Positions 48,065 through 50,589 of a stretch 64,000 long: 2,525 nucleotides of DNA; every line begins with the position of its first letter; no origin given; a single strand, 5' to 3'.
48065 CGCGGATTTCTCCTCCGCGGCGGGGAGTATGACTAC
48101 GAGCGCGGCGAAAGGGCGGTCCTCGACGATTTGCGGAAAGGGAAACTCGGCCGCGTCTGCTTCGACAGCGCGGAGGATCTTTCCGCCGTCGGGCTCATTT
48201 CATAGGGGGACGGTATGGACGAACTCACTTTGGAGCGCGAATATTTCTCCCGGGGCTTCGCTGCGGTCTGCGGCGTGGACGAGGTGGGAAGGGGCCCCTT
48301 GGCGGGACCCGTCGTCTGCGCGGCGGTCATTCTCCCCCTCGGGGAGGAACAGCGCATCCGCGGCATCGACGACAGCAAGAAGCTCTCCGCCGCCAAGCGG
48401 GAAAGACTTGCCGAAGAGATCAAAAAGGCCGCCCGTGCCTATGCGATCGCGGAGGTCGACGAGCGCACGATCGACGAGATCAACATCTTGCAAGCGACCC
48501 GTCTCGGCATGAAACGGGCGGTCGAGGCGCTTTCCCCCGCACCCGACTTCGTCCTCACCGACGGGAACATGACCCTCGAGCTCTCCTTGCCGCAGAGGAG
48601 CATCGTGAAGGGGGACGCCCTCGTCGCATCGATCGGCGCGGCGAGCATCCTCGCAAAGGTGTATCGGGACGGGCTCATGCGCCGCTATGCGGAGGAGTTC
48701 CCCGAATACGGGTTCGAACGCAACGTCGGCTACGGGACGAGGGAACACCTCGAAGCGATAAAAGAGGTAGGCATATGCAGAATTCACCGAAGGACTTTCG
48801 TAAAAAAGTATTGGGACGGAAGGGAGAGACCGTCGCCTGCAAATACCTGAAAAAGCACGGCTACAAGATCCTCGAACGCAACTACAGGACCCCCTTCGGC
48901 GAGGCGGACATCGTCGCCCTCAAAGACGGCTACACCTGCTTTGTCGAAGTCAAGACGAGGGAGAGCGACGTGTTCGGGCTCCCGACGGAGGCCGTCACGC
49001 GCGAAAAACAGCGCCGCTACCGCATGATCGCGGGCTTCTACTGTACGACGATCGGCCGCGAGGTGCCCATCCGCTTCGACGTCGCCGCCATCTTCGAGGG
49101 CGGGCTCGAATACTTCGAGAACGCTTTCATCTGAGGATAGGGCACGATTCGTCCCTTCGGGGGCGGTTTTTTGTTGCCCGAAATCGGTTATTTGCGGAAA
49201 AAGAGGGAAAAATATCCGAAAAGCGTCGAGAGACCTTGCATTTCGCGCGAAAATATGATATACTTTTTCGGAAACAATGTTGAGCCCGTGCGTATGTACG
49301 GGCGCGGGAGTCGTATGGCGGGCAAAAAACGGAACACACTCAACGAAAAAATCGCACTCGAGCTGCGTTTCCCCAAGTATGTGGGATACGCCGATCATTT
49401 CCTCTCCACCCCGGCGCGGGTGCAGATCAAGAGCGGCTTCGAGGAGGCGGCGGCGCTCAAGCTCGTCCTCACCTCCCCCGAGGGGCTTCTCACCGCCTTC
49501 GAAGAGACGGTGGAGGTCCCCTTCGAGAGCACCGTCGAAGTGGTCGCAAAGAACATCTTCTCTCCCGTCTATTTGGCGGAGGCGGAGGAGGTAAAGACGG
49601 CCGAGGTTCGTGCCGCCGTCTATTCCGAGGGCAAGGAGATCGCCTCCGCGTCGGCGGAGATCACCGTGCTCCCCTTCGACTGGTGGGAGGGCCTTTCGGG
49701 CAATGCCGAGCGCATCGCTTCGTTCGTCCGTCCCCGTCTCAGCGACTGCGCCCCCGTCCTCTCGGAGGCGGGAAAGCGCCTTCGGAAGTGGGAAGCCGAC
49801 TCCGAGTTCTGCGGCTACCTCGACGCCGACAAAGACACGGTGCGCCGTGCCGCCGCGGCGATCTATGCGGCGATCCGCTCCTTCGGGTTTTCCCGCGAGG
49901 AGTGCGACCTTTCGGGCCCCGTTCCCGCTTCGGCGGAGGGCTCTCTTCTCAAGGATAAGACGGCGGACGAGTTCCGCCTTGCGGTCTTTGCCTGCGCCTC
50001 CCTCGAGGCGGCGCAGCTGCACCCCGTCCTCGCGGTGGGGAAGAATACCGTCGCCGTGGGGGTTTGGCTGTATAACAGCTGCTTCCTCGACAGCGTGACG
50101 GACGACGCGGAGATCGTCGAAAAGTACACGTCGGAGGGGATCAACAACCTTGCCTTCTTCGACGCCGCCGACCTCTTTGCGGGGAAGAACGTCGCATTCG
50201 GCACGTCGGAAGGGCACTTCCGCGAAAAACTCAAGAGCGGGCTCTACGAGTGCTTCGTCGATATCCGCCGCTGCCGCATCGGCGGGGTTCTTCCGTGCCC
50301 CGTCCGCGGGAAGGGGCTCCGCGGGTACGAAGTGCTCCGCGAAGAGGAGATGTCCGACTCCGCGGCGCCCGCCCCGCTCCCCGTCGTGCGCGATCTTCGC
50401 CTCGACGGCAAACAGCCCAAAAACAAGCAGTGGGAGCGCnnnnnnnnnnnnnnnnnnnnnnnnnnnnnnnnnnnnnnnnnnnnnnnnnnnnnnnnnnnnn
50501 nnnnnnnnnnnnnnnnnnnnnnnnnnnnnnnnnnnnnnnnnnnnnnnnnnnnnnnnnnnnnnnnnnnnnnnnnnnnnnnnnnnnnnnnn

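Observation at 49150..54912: Stand-alone ~1,865-aa helicase-nuclease gene with its own terminator and promoter: candidate single-gene (Hhe-like) defence island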

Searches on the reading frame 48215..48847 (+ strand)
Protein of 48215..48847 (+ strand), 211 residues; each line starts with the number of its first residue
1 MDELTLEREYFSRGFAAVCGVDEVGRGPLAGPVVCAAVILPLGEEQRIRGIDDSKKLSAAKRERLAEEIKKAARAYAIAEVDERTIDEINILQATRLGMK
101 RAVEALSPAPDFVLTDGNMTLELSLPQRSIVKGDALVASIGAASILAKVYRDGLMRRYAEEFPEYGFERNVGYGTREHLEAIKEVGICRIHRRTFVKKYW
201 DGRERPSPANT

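Call 14: search_protein_families(library=pfam, proteins=[window:48215-48847:+], max_evalue=0.0001)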
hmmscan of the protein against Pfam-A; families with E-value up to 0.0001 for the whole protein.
window:48215-48847:+ (211 aa): 1 family
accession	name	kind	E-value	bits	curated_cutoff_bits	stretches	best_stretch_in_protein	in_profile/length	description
PF01351.25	RNase_HII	-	2e-42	145.8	25.8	1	19-197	1-198/199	Ribonuclease HII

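Call 28: find_related_loci(query=A1, collection=genome_contigs, flank=10000)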
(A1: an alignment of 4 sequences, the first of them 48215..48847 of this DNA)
Query A1 (211 aa) in genome_contigs; peptide patterns used: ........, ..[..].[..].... (x = any residue, [..] = any of these).
600 stretches matched a pattern (row limit reached: there are more); 401 encode a relative of the query (tblastn E <= 1e-3); the best 80 are kept; 80 distinct loci.
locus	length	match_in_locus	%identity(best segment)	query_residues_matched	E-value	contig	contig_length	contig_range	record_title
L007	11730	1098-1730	80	1-211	8e-113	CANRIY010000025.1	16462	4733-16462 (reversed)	MAG: uncultured Clostridia bacterium isolate Lapin-024__bin61 genome assembly, contig: Lapin-024__NODE_4472_length_16462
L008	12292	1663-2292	79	1-210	2e-111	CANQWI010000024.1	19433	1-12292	MAG: uncultured Clostridia bacterium isolate Lapin-014__bin16 genome assembly, contig: Lapin-014__NODE_2288_length_19433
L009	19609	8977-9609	78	1-211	4e-111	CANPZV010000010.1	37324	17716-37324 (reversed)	MAG: uncultured Clostridia bacterium isolate Lapin-001__bin90 genome assembly, contig: Lapin-001__NODE_1409_length_37324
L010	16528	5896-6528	78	1-211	4e-111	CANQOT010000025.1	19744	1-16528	MAG: uncultured Clostridia bacterium isolate Lapin-012__bin72 genome assembly, contig: Lapin-012__NODE_3649_length_19744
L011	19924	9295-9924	78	1-210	7e-111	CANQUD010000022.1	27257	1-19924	MAG: uncultured Clostridia bacterium isolate Lapin-008__bin80 genome assembly, contig: Lapin-008__NODE_2057_length_27257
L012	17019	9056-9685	79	1-210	5e-110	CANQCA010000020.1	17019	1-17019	MAG: uncultured Clostridia bacterium isolate Lapin-002__bin90 genome assembly, contig: Lapin-002__NODE_4349_length_17019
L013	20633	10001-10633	78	1-211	5e-109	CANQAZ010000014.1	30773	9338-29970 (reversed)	MAG: uncultured Clostridia bacterium isolate Lapin-001__bin47 genome assembly, contig: Lapin-001__NODE_1772_length_30773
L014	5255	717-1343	76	1-211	3e-107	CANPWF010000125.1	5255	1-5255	MAG: uncultured Clostridia bacterium isolate Lapin-001__bin15 genome assembly, contig: Lapin-001__NODE_12038_length_5255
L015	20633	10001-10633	76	1-211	1e-105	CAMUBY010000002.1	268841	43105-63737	MAG TPA_asm: uncultured Clostridia bacterium isolate SRR14038236_bin.22_metawrap_v1.3_MAG genome assembly, contig: NODE.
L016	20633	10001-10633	76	1-211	2e-105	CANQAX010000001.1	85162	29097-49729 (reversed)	MAG: uncultured Clostridia bacterium isolate Lapin-002__bin43 genome assembly, contig: Lapin-002__NODE_317_length_85162_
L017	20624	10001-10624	76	1-208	1e-104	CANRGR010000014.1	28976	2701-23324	MAG: uncultured Clostridia bacterium isolate Lapin-021__bin46 genome assembly, contig: Lapin-021__NODE_1800_length_28976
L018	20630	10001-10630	77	1-210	3e-104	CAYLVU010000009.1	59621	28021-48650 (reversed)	MAG TPA_asm: uncultured Clostridia bacterium isolate SRP222994_co1_566 genome assembly, contig: NODE_784_length_59621_co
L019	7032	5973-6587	79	1-205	2e-104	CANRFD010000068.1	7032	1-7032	MAG: uncultured Clostridia bacterium isolate Lapin-023__bin67 genome assembly, contig: Lapin-023__NODE_13290_length_7032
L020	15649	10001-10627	78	1-209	8e-104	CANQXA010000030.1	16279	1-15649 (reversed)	MAG: uncultured Clostridia bacterium isolate Lapin-032__bin126 genome assembly, contig: Lapin-032__NODE_5256_length_1627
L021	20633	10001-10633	74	1-211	5e-104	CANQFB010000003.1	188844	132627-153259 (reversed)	MAG: uncultured Clostridia bacterium isolate Lapin-008__bin21 genome assembly, contig: Lapin-008__NODE_40_length_188844_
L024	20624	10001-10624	76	1-208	4e-103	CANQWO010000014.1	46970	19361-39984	MAG: uncultured Clostridia bacterium isolate Lapin-012__bin88 genome assembly, contig: Lapin-012__NODE_1358_length_46970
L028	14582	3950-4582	76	1-211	7e-101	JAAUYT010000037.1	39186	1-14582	MAG: Clostridia bacterium isolate Mgla_MAG_43-bin_51 c_000000108356, whole genome shotgun sequence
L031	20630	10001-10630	72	1-210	2e-99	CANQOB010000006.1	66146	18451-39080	MAG: uncultured Clostridia bacterium isolate Lapin-032__bin86 genome assembly, contig: Lapin-032__NODE_726_length_66146_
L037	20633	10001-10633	74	1-211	1e-97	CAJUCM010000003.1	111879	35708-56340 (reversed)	MAG TPA_asm: uncultured Christensenella sp. isolate MGBC129052 genome assembly, contig: MGBC129052.3, whole genome shotg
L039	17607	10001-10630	74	1-210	9e-97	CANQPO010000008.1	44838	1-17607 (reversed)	MAG: uncultured Clostridia bacterium isolate Lapin-012__bin43 genome assembly, contig: Lapin-012__NODE_1443_length_44838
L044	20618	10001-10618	73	1-206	2e-96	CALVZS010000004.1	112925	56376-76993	MAG: uncultured Clostridia bacterium isolate BRZ_DE__bin15 genome assembly, contig: BRZ_DE__NODE_172_length_112925_cov_1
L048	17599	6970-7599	73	1-210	4e-94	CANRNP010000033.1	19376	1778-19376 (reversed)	MAG: uncultured Clostridia bacterium isolate Lapin-021__bin56 genome assembly, contig: Lapin-021__NODE_3196_length_19376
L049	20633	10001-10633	68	1-211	9e-93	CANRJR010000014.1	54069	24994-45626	MAG: uncultured Clostridia bacterium isolate Lapin-024__bin30 genome assembly, contig: Lapin-024__NODE_747_length_54069_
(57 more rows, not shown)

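Call 32: search_protein_families(library=pfam, proteins=[L039:12484-17109:-, L039:11598-12467:-, L048:10490-14617:+, L048:8083-9576:+, L048:9552-10334:-, L010:13395-15398:+, L010:8384-9652:-, L010:9721-10881:-, L010:7605-8384:-, L010:11014-11733:-], max_evalue=0.0001)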
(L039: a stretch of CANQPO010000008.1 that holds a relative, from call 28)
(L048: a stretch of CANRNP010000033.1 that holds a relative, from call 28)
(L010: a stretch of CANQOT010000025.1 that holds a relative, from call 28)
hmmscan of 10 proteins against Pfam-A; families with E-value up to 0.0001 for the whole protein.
L039:12484-17109:- (1542 aa): 0 families

L039:11598-12467:- (290 aa): 0 families

L048:10490-14617:+ (1376 aa): 0 families

L048:8083-9576:+ (498 aa): 1 family
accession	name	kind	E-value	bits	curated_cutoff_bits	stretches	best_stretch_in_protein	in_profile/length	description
PF00860.26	Xan_ur_permease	-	2.4e-69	234.4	27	1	16-430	3-386/389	Permease family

L048:9552-10334:- (261 aa): 0 families

L010:13395-15398:+ (668 aa): 1 family
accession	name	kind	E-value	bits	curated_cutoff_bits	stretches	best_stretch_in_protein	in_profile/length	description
PF13306.12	LRR_5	-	1.8e-22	80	27.7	1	499-607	2-112/127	BspA type Leucine rich repeat region (6 copies)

L010:8384-9652:- (423 aa): 2 families
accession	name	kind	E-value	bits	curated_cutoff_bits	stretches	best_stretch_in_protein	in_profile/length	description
PF13676.11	TIR_2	-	8.6e-17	62.2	28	1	27-135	1-109/122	TIR domain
PF01582.25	TIR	-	2.8e-06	27.7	21.3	1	33-106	12-85/179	TIR domain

L010:9721-10881:- (387 aa): 9 families
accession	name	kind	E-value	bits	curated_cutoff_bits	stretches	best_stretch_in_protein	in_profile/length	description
PF17785.7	PUA_3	-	1.1e-20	73.6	22.6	1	5-66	1-62/64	PUA-like domain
PF10672.15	Methyltrans_SAM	-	3.2e-19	69.7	27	1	168-364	76-268/286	S-adenosylmethionine-dependent methyltransferase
PF13847.12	Methyltransf_31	-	2.5e-12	47.1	27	1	217-349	6-127/145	Methyltransferase domain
PF09445.16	Methyltransf_15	-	2.3e-10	40.7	22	1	217-294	3-81/165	RNA cap guanine-N2 methyltransferase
PF03602.21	Cons_hypoth95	-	6.4e-10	39.4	24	1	214-293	41-122/182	Conserved hypothetical protein 95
PF13649.12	Methyltransf_25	-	1.4e-09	38.9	27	1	218-290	1-70/97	Methyltransferase domain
PF02475.24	TRM5-TYW2_MTfase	-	8e-07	29.6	28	1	181-296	4-116/164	TRM5/TYW2 methyltransferase domain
PF05175.20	MTS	-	8.5e-07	29.2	23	1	214-294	31-108/170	Methyltransferase small domain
PF08241.18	Methyltransf_11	-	1.6e-05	25.9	21.2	0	219-290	1-66/95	Methyltransferase domain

L010:7605-8384:- (260 aa): 7 families
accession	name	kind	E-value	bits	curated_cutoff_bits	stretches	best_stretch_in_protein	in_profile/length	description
PF13649.12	Methyltransf_25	-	3.2e-11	44.2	27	1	48-144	1-96/97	Methyltransferase domain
PF13847.12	Methyltransf_31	-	4.2e-11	43.2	27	1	46-153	5-113/145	Methyltransferase domain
PF08242.18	Methyltransf_12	-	1.1e-10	42.5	30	1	49-147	1-98/98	Methyltransferase domain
PF13489.12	Methyltransf_23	-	3.6e-10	40.3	27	1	31-152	8-119/164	Methyltransferase domain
PF08241.18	Methyltransf_11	-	1.5e-08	35.6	21.2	1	49-148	1-94/95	Methyltransferase domain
PF00891.24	Methyltransf_2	-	6.4e-08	32.6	22.3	1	30-178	49-192/210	O-methyltransferase domain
PF02390.23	Methyltransf_4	-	2.3e-05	24.4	24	1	47-107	4-66/173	Putative methyltransferase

L010:11014-11733:- (240 aa): 0 families

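Call 40: search_protein_families(library=ncbifam, proteins=[L013:11044-16464:+, L016:10966-15360:+, L028:4995-10418:+, L037:12838-18297:+, L049:11022-16268:+], max_evalue=1e-10)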
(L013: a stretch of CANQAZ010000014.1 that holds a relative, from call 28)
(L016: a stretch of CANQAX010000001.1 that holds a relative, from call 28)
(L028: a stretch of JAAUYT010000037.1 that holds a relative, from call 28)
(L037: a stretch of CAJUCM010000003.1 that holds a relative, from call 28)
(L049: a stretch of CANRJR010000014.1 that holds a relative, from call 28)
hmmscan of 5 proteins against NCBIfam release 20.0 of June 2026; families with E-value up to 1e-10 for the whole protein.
L013:11044-16464:+ (1807 aa): 4 families
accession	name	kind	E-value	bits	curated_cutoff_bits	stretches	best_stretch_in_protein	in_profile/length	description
NF058533.1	antiphage_ProA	equivalog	0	1096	1500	1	86-1616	76-1710/1903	anti-phage protein ProA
NF042953.1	Hhe_antiphage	equivalog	4.6e-157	524.9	2000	2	1052-1613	1100-1684/1797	DUF4011 domain-containing anti-phage protein Hhe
TIGR00376.1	TIGR00376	hypoth_equivalog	3.3e-24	85.3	348.9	0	605-664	162-222/639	IGHMBP2 family helicase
NF040671.1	PLuB_AAA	exception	3.2e-22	77.8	999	0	1225-1474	961-1232/1256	PLuB system helicase-like protein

L016:10966-15360:+ (1465 aa): 4 families
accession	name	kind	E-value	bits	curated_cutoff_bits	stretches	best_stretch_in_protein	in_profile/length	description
NF058533.1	antiphage_ProA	equivalog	1.2e-289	964.6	1500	2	722-1274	1117-1710/1903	anti-phage protein ProA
NF042953.1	Hhe_antiphage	equivalog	2.4e-164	549.1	2000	2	731-1276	1100-1689/1797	DUF4011 domain-containing anti-phage protein Hhe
TIGR00376.1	TIGR00376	hypoth_equivalog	6.2e-25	87.7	348.9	0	891-997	362-467/639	IGHMBP2 family helicase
NF040671.1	PLuB_AAA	exception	1.5e-18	65.7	999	0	295-357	827-888/1256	PLuB system helicase-like protein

L028:4995-10418:+ (1808 aa): 4 families
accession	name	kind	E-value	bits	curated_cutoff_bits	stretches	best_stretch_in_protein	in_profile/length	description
NF058533.1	antiphage_ProA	equivalog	0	1204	1500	1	66-1619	60-1711/1903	anti-phage protein ProA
NF042953.1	Hhe_antiphage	equivalog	1.3e-183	612.9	2000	2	1049-1620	1101-1689/1797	DUF4011 domain-containing anti-phage protein Hhe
TIGR00376.1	TIGR00376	hypoth_equivalog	1.8e-32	112.6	348.9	2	1211-1324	354-458/639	IGHMBP2 family helicase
NF040671.1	PLuB_AAA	exception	1.1e-24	86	999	1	1222-1474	962-1232/1256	PLuB system helicase-like protein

L037:12838-18297:+ (1820 aa): 4 families
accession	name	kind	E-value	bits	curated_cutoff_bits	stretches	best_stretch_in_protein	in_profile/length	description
NF058533.1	antiphage_ProA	equivalog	0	1200.5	1500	1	30-1634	22-1714/1903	anti-phage protein ProA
NF042953.1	Hhe_antiphage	equivalog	3.2e-181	605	2000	2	1059-1634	1100-1691/1797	DUF4011 domain-containing anti-phage protein Hhe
TIGR00376.1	TIGR00376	hypoth_equivalog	2.8e-30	105.4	348.9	1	1221-1335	353-458/639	IGHMBP2 family helicase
NF040671.1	PLuB_AAA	exception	2.7e-26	91.3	999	1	1227-1487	954-1234/1256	PLuB system helicase-like protein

L049:11022-16268:+ (1749 aa): 4 families
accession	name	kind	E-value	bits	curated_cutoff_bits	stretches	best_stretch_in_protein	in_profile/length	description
NF058533.1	antiphage_ProA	equivalog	0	1103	1500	3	1002-1572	1122-1720/1903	anti-phage protein ProA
NF042953.1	Hhe_antiphage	equivalog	4.3e-161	538.3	2000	2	1010-1572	1104-1697/1797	DUF4011 domain-containing anti-phage protein Hhe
TIGR00376.1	TIGR00376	hypoth_equivalog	2.2e-27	95.8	348.9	1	577-641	160-225/639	IGHMBP2 family helicase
NF040671.1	PLuB_AAA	exception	3.6e-21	74.3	999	0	578-647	818-888/1256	PLuB system helicase-like protein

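Call 65: search_protein_families(library=pfam, proteins=[L044:10932-11825:+, L031:11054-12508:+, L037:10984-12528:-, L037:11026-12114:+, L007:2047-2754:+, L009:10019-10549:+, L024:10976-11998:+, L024:11973-13538:+, L024:16730-18064:+, L024:18028-19863:-], max_evalue=0.0001)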
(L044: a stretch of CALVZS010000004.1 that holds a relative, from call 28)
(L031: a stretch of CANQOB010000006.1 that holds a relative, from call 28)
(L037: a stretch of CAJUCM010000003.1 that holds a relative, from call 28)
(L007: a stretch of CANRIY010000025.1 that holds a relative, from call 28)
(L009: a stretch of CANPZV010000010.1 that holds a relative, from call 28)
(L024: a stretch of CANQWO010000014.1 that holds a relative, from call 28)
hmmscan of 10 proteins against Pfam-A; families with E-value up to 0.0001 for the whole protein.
L044:10932-11825:+ (298 aa): 2 families
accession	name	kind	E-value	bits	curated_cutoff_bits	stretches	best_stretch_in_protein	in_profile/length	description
PF07859.19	Abhydrolase_3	-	1.1e-46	159.7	25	1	73-268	1-208/210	alpha/beta hydrolase fold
PF20434.5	BD-FAE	-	1e-10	41.9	26.8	1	64-165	7-111/215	BD-FAE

L031:11054-12508:+ (485 aa): 0 families

L037:10984-12528:- (515 aa): 6 families
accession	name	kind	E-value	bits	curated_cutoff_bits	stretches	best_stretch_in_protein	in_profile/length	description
PF13306.12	LRR_5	-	3e-47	160.1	27.7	2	380-479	15-112/127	BspA type Leucine rich repeat region (6 copies)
PF13855.12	LRR_8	-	4.7e-10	39.5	27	0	408-451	11-55/61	Leucine rich repeat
PF12773.13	DZR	-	3.4e-07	30.8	27.3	1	16-59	1-45/45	Double zinc ribbon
PF10571.15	UPF0547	-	6.3e-07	29.8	29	1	39-62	1-24/26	Uncharacterised protein family UPF0547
PF13248.11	Zn_ribbon_3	-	1.1e-06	28.3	27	1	38-60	2-24/26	zinc-ribbon domain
PF13240.11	Zn_Ribbon_1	-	2.5e-05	24.4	25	1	40-61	1-22/23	zinc-ribbon domain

L037:11026-12114:+ (363 aa): 0 families

L007:2047-2754:+ (236 aa): 1 family
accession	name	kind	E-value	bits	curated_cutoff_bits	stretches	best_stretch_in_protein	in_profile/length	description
PF24741.1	AlkZ-rel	-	3.1e-79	265.9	26.5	1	14-230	2-220/221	AlkZ related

L009:10019-10549:+ (177 aa): 0 families

L024:10976-11998:+ (341 aa): 0 families

L024:11973-13538:+ (522 aa): 2 families
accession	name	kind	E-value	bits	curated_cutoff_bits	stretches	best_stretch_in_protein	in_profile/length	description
PF01087.27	GalP_UDP_transf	-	2e-10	41.8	22.1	1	70-262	6-184/184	Galactose-1-phosphate uridyl transferase, N-terminal domain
PF02744.22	GalP_UDP_tr_C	-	2.7e-07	30.9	29.2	1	278-448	3-144/165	Galactose-1-phosphate uridyl transferase, C-terminal domain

L024:16730-18064:+ (445 aa): 3 families
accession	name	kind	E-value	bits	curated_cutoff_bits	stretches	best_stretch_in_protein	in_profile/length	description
PF02562.22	PhoH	-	3.7e-97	324.2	27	1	231-434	2-205/205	PhoH-like protein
PF13604.12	AAA_30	-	3.6e-08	33.8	27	1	236-387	4-128/191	AAA domain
PF13245.12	AAA_19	-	5.1e-07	30.4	25.1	1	241-387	4-129/134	AAA domain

L024:18028-19863:- (612 aa): 0 families

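Call 83: find_related_loci(query=L013:11026-16461:+, collection=metagenome_contigs, flank=7000)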
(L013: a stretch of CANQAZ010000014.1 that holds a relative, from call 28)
Query L013:11026-16461:+ (1812 aa) in metagenome_contigs; peptide patterns used: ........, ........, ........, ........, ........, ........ (x = any residue, [..] = any of these).
600 stretches matched a pattern (row limit reached: there are more); 531 encode a relative of the query (tblastn E <= 1e-3); the best 80 are kept; 80 distinct loci.
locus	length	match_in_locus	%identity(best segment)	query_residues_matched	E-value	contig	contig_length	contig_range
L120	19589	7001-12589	44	6-1811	0e+0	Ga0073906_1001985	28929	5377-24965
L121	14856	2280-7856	45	10-1811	0e+0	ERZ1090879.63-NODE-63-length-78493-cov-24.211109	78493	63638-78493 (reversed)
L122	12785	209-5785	45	10-1811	0e+0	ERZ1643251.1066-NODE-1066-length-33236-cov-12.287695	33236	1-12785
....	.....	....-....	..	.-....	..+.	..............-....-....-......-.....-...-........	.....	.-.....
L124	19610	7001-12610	42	7-1811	0e+0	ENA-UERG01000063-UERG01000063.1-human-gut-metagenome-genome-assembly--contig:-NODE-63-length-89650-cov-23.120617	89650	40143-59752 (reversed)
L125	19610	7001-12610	42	7-1811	0e+0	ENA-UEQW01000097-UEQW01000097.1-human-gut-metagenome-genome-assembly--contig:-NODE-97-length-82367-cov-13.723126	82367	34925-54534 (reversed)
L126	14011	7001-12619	40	13-1811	0e+0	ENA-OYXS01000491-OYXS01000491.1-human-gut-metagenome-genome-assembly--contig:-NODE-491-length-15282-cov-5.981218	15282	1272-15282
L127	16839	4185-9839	39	3-1811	0e+0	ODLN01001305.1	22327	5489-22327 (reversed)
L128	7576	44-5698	40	3-1811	0e+0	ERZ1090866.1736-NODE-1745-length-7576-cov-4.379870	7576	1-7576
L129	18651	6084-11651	44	5-1811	0e+0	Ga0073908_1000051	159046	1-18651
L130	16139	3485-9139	39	2-1811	0e+0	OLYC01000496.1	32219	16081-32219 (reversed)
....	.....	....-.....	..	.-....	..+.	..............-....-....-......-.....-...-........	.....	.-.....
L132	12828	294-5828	38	28-1811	0e+0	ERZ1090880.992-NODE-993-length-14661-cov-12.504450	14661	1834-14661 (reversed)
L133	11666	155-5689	38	28-1811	0e+0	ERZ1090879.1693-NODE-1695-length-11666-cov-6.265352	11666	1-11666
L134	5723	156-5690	38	28-1811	0e+0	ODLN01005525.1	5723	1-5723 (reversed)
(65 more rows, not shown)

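Call 90: search_protein_families(library=padloc, proteins=[window:48215-48847:+], max_evalue=0.001)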
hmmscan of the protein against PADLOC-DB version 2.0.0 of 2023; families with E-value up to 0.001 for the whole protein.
window:48215-48847:+ (211 aa): 0 families

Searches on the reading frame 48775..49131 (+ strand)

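Call 14: search_protein_families(library=pfam, proteins=[window:48775-49131:+], max_evalue=0.0001)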
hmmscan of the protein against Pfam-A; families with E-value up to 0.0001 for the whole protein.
window:48775-49131:+ (119 aa): 2 families
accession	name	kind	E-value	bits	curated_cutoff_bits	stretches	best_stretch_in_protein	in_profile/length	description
PF02021.23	UPF0102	-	5.3e-28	97.7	23.6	1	17-106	1-80/80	Uncharacterised protein family UPF0102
PF08378.17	NERD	-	2e-06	28.7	22.1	1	14-78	2-73/111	Nuclease-related domain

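Call 90: search_protein_families(library=padloc, proteins=[window:48775-49131:+], max_evalue=0.001)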
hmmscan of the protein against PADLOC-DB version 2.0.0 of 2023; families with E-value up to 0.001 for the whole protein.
window:48775-49131:+ (119 aa): 0 families

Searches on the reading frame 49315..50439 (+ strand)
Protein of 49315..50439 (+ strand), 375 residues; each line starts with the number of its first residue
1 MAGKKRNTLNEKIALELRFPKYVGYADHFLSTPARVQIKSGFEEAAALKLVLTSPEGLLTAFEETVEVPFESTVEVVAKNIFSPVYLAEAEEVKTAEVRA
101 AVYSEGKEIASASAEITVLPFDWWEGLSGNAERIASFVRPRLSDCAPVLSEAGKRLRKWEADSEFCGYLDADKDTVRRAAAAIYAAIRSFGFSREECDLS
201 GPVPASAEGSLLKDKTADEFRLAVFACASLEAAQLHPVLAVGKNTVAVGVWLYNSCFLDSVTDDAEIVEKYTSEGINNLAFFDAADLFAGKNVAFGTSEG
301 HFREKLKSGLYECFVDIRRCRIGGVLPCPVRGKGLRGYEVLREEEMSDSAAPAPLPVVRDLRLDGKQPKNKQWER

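Call 45: search_protein_families(library=pfam, proteins=[window:49315-50439:+], max_evalue=5)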
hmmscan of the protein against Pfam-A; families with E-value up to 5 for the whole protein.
window:49315-50439:+ (375 aa): 0 families

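Call 80: search_protein_representatives(protein=window:49315-50424:+)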
Query: 370 residues. Proteins with E-value up to 0.001 (for the whole library): 971; up to 1e-10: 425; up to 1e-30: 40. The best 150 are listed.
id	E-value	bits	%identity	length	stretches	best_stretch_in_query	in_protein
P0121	1.4e-130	452.0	58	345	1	1-344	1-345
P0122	3.1e-99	348.9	57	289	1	2-288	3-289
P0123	1.7e-97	343.2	48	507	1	1-370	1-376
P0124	5.1e-95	335.1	47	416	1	5-370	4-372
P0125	3.3e-92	325.8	45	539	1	7-369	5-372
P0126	1.9e-85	303.6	41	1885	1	4-367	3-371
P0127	1.9e-82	293.7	48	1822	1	10-370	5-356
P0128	7.0e-82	291.8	43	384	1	11-364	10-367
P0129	8.6e-73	261.9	44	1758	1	11-354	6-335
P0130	2.1e-71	257.4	43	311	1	1-305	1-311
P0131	3.0e-71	256.9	52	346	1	1-238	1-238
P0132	1.3e-70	254.8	38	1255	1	23-352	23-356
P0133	4.7e-70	253.0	42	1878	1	58-354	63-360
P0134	5.7e-69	249.4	40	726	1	8-370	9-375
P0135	7.5e-67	242.4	49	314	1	4-253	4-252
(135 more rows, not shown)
